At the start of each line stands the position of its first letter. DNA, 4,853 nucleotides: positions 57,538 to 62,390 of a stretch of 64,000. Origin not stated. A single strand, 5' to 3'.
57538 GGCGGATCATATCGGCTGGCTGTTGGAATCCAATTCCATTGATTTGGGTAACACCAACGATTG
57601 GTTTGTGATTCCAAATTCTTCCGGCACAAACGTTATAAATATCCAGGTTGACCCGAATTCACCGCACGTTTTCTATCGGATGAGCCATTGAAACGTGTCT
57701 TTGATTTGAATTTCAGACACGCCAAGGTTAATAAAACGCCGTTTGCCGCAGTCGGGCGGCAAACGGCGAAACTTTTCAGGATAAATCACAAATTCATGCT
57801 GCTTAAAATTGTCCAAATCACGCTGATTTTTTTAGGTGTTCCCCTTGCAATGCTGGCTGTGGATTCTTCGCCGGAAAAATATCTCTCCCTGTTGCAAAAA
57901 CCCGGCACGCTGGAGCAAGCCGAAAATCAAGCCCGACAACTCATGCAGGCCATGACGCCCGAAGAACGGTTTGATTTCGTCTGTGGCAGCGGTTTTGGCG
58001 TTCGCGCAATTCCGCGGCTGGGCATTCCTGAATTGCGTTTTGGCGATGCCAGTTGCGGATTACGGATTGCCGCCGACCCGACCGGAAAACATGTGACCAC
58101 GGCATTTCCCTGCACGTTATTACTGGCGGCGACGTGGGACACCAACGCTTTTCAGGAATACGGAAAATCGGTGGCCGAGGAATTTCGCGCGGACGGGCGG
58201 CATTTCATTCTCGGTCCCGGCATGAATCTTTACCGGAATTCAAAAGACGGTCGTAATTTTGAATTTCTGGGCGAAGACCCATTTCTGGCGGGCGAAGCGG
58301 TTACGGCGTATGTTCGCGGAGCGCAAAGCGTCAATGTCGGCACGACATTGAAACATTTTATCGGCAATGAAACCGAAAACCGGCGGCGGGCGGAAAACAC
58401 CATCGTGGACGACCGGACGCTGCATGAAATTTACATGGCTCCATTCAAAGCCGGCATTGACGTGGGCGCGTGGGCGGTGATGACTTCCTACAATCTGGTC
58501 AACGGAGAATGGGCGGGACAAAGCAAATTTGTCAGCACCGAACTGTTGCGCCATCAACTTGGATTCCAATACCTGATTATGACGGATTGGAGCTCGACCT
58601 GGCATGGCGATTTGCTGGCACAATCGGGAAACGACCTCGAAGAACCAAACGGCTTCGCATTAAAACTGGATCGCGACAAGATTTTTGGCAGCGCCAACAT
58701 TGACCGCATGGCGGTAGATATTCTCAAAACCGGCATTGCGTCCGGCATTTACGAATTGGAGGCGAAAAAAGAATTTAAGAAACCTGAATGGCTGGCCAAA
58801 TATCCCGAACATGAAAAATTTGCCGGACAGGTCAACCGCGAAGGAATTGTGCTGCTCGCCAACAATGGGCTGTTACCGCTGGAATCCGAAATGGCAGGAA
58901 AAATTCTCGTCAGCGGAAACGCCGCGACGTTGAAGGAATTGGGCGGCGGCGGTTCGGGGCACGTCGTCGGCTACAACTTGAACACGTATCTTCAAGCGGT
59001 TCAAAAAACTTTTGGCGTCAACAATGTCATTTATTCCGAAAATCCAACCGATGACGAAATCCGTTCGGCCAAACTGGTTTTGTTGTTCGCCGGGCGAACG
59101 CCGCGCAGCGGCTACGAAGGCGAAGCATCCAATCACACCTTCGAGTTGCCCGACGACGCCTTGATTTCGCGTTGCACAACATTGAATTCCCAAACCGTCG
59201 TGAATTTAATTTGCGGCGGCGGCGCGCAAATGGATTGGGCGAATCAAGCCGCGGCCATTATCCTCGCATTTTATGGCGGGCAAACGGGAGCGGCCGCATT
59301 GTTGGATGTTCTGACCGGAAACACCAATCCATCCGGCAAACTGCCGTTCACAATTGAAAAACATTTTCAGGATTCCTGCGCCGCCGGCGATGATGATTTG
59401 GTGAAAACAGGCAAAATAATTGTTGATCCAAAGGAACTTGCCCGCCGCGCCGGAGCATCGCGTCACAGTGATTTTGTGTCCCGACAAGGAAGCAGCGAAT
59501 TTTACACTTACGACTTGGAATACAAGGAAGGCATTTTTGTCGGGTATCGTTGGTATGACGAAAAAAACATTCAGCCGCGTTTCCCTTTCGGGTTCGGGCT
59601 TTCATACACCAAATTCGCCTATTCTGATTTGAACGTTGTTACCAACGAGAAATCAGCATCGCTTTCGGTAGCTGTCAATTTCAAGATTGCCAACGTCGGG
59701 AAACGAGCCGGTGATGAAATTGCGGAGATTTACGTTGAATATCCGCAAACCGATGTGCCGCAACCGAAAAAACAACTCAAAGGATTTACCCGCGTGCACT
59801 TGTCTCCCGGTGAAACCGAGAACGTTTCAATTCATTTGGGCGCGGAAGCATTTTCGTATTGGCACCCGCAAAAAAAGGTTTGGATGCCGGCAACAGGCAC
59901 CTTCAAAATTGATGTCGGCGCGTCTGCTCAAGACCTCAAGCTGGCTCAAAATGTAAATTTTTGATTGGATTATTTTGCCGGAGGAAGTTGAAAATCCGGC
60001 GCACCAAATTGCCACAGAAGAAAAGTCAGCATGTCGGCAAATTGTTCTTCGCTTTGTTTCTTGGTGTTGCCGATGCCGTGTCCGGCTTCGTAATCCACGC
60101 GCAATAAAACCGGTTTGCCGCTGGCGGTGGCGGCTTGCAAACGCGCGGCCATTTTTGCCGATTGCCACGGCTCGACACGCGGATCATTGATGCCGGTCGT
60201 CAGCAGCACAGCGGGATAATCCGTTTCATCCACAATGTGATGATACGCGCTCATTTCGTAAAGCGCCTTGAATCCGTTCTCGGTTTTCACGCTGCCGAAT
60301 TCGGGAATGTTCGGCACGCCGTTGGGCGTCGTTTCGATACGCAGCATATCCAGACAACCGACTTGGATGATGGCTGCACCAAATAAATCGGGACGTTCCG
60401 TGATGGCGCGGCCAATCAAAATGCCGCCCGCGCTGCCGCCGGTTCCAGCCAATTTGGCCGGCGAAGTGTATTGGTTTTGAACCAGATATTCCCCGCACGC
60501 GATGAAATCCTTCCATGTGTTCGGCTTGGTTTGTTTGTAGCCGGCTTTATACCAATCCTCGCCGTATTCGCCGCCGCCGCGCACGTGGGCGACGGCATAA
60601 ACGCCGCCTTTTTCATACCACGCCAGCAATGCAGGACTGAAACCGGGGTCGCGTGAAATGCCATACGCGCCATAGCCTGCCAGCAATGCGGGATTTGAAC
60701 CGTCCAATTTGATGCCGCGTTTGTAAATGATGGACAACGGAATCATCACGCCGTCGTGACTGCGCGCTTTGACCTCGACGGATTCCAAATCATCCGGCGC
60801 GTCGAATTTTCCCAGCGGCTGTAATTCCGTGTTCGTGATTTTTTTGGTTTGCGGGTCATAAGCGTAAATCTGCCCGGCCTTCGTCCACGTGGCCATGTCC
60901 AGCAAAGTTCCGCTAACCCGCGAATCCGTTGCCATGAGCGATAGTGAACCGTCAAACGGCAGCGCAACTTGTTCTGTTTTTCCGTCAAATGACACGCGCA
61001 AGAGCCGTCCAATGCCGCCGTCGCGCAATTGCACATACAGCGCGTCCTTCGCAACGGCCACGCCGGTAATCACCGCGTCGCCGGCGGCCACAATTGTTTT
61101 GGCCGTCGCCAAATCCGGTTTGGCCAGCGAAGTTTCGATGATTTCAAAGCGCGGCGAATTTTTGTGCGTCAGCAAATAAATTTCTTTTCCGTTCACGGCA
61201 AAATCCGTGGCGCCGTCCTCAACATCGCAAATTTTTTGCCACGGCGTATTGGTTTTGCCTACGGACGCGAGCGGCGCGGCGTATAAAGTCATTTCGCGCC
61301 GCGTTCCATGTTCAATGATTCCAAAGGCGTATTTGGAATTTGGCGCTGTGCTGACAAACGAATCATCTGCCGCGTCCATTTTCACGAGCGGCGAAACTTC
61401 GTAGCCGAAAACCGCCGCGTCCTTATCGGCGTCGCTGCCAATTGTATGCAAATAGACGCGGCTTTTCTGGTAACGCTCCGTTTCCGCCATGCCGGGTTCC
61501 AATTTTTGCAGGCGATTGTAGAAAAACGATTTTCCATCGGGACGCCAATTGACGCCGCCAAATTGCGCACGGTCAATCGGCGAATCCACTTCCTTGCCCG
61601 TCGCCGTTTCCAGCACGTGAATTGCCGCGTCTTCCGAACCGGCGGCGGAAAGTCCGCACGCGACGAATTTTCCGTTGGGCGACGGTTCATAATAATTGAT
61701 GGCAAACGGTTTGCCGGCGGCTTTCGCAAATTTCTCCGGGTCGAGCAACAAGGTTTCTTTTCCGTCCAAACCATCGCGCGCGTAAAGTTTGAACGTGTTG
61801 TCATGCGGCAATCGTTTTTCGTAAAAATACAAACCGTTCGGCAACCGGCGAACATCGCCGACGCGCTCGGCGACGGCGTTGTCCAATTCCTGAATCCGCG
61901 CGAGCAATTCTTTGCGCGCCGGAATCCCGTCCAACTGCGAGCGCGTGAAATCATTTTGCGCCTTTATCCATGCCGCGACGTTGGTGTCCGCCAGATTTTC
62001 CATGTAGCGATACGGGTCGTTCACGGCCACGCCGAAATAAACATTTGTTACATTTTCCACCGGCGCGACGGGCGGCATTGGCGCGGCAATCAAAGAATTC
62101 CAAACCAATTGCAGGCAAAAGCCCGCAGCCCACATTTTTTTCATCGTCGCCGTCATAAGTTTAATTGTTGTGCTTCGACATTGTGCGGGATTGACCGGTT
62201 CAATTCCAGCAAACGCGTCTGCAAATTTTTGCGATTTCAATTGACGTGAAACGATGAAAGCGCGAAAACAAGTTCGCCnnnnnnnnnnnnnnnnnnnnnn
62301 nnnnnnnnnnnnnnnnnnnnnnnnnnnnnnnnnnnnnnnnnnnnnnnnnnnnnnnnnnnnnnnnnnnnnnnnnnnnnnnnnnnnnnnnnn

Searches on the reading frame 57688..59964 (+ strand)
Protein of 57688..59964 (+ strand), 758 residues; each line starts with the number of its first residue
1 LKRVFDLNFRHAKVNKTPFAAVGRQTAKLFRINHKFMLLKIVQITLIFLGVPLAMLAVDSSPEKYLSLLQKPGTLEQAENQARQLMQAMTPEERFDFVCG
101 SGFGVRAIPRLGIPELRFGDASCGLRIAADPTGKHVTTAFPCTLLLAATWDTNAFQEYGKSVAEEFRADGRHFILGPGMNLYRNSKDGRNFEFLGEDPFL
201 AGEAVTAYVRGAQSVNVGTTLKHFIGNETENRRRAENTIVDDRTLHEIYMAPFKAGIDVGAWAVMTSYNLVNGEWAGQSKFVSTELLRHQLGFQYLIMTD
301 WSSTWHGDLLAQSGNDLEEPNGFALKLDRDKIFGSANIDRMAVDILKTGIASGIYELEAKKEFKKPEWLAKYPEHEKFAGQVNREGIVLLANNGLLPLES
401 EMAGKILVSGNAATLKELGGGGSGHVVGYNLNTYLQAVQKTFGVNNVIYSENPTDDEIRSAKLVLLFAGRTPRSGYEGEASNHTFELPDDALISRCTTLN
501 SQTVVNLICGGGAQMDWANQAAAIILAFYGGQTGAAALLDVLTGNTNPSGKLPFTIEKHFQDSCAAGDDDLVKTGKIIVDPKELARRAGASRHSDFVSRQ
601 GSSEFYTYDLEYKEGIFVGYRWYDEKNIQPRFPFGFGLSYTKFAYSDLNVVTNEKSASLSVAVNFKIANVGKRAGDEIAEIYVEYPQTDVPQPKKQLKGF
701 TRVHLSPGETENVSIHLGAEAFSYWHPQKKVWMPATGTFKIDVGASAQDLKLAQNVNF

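Call 28: search_protein_families(library=pfam, proteins=[window:57688-59964:+], max_evalue=0.0001)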
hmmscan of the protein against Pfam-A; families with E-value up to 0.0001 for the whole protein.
window:57688-59964:+ (758 aa): 3 families
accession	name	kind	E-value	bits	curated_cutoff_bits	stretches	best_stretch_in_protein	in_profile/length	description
PF01915.27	Glyco_hydro_3_C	-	2.7e-34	119.3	31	1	387-620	1-200/200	Glycosyl hydrolase family 3 C-terminal domain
PF00933.27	Glyco_hydro_3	-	5.3e-31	108.7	27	1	136-303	82-254/316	Glycosyl hydrolase family 3 N terminal domain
PF14310.12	Fn3-like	-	4e-21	75.4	25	1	677-747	1-71/71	Fibronectin type III-like domain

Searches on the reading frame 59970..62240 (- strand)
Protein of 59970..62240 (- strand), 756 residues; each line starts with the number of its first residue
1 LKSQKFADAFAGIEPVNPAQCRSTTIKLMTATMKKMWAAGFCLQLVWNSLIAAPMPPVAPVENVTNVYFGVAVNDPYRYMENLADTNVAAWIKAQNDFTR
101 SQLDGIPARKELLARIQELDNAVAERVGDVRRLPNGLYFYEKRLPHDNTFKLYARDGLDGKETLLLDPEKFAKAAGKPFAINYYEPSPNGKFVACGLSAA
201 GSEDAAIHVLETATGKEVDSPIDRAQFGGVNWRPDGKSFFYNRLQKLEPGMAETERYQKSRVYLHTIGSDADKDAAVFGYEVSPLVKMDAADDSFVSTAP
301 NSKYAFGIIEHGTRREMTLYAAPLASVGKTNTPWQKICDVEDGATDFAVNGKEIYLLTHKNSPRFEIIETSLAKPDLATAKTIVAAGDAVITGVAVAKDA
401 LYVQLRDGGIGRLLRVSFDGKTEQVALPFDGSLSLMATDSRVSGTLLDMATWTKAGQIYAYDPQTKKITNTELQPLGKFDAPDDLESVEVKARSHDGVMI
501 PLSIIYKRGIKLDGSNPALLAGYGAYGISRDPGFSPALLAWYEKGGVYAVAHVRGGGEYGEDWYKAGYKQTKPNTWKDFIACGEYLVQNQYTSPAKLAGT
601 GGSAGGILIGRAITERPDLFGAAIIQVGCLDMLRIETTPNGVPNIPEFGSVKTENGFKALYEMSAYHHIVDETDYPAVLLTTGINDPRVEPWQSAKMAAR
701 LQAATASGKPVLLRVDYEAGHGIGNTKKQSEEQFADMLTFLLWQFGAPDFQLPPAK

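Call 28: search_protein_families(library=pfam, proteins=[window:59970-62240:-], max_evalue=0.0001)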
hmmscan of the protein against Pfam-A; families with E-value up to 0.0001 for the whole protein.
window:59970-62240:- (756 aa): 2 families
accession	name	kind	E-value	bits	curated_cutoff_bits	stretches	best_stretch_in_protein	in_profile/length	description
PF02897.21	Peptidase_S9_N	-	4.8e-54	184.1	24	1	56-469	1-409/414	Prolyl oligopeptidase, N-terminal beta-propeller domain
PF00326.27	Peptidase_S9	-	7e-54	183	22.6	1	534-746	3-211/213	Prolyl oligopeptidase family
